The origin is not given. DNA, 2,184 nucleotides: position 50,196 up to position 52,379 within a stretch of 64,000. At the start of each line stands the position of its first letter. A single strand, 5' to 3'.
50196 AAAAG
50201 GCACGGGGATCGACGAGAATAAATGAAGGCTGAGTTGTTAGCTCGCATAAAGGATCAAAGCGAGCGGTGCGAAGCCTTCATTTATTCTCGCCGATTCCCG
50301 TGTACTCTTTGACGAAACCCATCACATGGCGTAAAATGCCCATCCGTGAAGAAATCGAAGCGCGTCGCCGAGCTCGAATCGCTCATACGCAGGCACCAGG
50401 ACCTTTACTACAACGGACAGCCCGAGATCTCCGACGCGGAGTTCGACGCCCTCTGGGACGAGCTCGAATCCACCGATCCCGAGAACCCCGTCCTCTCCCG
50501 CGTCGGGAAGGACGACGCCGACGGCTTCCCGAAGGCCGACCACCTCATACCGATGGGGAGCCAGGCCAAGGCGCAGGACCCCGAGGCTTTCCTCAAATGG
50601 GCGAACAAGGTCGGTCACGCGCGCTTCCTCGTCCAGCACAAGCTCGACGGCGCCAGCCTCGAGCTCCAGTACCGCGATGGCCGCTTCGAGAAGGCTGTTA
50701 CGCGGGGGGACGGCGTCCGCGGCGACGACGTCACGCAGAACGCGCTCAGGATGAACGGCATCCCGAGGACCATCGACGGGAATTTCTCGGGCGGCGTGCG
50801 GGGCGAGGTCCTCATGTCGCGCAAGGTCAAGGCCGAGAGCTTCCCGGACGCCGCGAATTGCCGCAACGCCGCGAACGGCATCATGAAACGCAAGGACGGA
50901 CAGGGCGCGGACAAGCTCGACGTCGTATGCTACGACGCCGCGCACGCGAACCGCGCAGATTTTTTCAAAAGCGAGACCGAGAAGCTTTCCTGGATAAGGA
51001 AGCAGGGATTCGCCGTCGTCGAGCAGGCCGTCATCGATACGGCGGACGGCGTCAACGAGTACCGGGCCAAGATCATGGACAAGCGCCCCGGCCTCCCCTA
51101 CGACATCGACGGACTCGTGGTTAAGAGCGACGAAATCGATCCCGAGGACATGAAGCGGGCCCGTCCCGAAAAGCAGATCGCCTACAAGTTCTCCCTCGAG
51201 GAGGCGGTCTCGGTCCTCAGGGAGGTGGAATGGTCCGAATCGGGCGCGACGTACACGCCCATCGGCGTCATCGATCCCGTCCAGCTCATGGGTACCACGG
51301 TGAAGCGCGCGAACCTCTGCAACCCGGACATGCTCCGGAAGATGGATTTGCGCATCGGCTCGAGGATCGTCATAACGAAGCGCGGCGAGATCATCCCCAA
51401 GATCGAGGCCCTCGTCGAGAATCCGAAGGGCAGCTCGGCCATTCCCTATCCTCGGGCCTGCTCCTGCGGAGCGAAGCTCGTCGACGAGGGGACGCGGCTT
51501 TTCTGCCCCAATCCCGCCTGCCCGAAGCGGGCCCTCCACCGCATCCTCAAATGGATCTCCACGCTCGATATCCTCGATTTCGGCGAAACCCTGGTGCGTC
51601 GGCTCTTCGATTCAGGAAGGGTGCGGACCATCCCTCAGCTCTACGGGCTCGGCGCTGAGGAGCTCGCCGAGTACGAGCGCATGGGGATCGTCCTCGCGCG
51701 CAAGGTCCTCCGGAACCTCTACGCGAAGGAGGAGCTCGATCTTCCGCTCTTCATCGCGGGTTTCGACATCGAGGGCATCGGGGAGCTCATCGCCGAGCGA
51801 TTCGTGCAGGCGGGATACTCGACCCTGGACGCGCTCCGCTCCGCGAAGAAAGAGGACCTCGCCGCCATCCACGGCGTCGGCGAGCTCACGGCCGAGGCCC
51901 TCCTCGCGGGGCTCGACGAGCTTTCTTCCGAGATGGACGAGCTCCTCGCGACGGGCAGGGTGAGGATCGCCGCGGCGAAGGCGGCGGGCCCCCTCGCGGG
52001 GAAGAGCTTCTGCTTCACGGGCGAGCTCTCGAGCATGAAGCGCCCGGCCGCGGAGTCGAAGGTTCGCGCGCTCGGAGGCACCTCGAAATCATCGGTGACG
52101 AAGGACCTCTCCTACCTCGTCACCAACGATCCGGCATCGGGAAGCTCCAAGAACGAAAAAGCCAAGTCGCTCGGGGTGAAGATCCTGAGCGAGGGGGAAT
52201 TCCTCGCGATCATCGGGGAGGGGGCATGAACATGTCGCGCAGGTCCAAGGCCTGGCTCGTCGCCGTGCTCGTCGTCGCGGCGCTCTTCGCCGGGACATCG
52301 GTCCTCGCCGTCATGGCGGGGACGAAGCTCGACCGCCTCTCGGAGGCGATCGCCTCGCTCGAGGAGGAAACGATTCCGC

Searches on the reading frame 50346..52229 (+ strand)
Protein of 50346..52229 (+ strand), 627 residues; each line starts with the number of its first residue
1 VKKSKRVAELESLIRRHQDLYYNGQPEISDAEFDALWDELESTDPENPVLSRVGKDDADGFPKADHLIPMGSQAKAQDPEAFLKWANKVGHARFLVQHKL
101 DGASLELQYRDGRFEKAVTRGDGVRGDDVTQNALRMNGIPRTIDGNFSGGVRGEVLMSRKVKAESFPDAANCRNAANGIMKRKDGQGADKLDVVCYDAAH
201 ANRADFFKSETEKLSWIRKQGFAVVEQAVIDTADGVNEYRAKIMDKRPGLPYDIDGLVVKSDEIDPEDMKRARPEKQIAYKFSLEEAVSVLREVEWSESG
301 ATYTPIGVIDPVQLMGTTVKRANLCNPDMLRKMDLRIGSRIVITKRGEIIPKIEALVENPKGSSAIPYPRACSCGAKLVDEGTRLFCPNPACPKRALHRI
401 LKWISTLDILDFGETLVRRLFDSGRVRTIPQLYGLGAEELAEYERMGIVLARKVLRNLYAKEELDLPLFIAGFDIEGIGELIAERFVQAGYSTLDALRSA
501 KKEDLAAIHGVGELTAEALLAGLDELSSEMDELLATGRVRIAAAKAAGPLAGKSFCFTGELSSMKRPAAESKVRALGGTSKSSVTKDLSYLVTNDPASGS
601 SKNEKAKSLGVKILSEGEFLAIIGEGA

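Call 79: search_protein_families(library=pfam, proteins=[window:50346-52229:+], max_evalue=0.00001)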
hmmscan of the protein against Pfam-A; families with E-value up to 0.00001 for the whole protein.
window:50346-52229:+ (627 aa): 5 families
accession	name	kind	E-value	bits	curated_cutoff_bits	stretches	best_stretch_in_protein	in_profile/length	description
PF01653.23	DNA_ligase_aden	-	2.7e-39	135.7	27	1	60-283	3-251/253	NAD-dependent DNA ligase adenylation domain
PF03120.22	DNA_ligase_OB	-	9.2e-16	57.9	32.9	1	303-359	17-73/79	NAD-dependent DNA ligase OB-fold domain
PF00533.33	BRCT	-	1.6e-12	47.9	21.3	1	548-623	4-78/78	BRCA1 C Terminus (BRCT) domain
PF14520.12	HHH_5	-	1e-11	45.5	27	1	474-523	6-55/57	Helix-hairpin-helix domain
PF12826.13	HHH_2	-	3.9e-06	27.4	27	0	469-519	2-51/64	Helix-hairpin-helix motif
